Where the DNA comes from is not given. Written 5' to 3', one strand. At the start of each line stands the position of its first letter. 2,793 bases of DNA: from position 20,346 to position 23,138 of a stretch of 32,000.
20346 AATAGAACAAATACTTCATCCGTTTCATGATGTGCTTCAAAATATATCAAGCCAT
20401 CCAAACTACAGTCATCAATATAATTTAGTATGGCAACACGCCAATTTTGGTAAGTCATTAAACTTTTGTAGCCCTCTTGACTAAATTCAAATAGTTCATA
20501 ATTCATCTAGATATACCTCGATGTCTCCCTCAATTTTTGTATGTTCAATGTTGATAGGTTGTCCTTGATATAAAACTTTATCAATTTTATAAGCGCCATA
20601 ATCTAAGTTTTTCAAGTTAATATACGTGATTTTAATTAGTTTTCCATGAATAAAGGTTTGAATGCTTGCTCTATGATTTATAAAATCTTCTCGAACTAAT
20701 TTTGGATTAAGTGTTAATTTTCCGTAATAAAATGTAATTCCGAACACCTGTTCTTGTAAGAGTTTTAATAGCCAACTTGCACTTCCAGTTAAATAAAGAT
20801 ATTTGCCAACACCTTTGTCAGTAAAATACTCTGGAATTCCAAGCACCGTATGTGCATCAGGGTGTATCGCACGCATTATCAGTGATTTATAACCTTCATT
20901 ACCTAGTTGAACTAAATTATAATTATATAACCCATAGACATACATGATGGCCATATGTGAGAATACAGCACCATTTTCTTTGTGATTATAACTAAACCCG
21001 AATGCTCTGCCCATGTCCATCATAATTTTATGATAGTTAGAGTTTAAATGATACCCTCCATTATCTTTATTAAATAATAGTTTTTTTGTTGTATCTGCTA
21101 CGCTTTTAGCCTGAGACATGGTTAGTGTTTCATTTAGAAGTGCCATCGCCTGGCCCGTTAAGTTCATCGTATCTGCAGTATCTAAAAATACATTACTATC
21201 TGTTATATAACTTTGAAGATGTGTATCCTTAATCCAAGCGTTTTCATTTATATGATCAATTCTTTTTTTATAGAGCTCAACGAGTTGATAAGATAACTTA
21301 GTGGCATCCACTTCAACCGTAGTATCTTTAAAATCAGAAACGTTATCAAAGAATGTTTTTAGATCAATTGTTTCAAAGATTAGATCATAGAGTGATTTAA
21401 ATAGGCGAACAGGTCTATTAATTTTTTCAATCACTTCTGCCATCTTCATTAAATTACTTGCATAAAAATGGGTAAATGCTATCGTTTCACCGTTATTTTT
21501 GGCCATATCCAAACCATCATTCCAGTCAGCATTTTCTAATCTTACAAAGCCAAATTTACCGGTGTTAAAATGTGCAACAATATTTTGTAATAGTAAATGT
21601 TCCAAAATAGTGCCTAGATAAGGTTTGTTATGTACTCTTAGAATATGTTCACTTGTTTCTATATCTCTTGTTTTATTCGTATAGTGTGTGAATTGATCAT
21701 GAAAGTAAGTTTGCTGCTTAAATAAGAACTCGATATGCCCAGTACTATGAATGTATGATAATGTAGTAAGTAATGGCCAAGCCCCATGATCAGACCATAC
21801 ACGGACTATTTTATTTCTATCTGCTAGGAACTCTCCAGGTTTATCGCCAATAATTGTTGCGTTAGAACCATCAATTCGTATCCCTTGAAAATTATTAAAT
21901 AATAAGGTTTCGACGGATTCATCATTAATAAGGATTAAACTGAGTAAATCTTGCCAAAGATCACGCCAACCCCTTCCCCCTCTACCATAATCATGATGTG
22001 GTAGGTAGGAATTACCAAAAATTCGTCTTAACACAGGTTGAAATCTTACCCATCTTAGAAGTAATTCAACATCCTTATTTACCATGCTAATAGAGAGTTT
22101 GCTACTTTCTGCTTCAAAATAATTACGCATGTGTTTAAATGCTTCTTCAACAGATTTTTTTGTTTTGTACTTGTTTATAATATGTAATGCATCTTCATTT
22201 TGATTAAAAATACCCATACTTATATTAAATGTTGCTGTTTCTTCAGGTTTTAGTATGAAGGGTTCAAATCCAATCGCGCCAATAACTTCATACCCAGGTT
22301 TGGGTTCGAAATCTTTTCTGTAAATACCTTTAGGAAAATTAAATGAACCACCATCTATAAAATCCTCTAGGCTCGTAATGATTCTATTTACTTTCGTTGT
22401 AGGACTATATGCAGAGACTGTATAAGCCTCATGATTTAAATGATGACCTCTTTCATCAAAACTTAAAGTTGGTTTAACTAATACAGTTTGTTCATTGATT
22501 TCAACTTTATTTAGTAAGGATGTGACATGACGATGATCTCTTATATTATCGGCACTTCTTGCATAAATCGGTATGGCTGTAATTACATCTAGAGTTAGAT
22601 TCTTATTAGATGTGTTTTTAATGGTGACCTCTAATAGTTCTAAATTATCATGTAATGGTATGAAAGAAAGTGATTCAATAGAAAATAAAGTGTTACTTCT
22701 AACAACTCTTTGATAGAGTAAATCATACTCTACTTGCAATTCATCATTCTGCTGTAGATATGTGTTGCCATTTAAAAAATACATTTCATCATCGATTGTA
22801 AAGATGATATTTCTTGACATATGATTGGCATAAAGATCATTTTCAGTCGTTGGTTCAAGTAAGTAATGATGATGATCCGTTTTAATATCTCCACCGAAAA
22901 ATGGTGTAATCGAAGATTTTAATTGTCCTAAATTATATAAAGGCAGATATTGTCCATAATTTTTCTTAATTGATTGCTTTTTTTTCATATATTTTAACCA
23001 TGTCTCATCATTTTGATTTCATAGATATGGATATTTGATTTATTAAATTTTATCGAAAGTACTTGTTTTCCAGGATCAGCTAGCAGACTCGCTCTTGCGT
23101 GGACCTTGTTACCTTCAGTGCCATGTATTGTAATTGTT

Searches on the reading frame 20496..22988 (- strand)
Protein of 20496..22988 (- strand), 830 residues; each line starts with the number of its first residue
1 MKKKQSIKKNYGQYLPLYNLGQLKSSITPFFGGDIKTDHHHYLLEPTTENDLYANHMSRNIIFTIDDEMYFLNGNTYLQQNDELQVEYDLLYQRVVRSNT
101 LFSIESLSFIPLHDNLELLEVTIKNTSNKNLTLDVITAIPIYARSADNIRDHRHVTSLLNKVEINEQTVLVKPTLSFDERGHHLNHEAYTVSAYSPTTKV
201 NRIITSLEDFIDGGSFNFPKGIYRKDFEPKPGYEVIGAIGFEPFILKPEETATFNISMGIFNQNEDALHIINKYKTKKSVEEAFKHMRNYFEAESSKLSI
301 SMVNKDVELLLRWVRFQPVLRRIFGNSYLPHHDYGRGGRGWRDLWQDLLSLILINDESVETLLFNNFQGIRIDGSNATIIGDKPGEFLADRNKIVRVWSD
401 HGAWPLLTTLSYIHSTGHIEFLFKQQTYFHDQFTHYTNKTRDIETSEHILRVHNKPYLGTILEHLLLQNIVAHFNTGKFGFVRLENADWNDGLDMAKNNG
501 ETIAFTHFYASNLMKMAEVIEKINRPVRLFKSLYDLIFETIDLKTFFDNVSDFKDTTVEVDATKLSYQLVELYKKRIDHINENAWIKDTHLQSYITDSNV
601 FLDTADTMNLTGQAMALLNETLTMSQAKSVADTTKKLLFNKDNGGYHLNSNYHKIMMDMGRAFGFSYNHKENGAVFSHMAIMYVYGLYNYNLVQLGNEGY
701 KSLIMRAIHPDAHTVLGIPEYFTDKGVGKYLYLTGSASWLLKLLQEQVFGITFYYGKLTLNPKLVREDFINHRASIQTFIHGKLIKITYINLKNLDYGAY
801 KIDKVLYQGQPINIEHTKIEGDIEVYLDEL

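Call 3: search_protein_families(library=pfam, proteins=[window:20496-22988:-], max_evalue=0.01)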
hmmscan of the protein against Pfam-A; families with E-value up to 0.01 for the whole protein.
window:20496-22988:- (830 aa): 2 families
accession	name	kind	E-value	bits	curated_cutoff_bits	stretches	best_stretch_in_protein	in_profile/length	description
PF17167.11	Glyco_hydro_94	-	8e-19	68.1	27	2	312-522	24-221/420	Glycosyl hydrolase 94 superfamily, catalytic domain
PF06165.18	GH94_b-supersand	-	1.1e-09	38.6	23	1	81-259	75-251/251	Glycosyl hydrolase 94, supersandwich domain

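Call 66: search_solved_structures(query=window:20496-22988:-, max_evalue=0.00001)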
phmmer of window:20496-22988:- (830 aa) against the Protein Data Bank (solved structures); distinct sequences matched with E-value up to 0.00001: 13.
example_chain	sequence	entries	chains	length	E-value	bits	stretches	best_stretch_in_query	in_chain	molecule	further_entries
6ggy_A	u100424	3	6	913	4.7e-176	590.9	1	10-815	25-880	Laminaribiose phosphorylase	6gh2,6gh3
8bou_A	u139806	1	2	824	6.6e-09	38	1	215-516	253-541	N,N'-diacetylchitobiose phosphorylase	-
3s4c_A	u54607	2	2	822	6.8e-09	38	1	82-427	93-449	Lactose Phosphorylase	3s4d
3rrs_A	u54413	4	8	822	8.9e-09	37.6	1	82-427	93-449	Cellobiose phosphorylase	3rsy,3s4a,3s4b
1v7v_A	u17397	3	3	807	1.2e-08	37.1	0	84-512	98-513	chitobiose phosphorylase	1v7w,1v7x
3qde_A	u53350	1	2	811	2.6e-08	36.1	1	85-432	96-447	Cellobiose phosphorylase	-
8ho7_A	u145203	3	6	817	2.7e-08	36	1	85-432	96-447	Cellobiose phosphorylase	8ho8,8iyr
2cqs_A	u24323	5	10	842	2.5e-07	32.8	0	82-359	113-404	Cellobiose Phosphorylase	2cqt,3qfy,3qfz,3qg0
3acs_A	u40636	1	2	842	5.9e-07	31.6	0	82-360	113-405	Cellobiose Phosphorylase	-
3act_A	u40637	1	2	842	8.2e-07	31.1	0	82-359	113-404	Cellobiose Phosphorylase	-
3afj_A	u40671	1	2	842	9.6e-07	30.9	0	82-359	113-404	Cellobiose Phosphorylase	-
8rf9_A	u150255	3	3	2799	4.4e-06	28.7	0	574-771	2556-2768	Cyclic beta 1-2 glucan synthetase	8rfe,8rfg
8rf0_A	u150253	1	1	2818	4.5e-06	28.6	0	574-771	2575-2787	Cyclic beta-(1,2)-glucan synthase NdvB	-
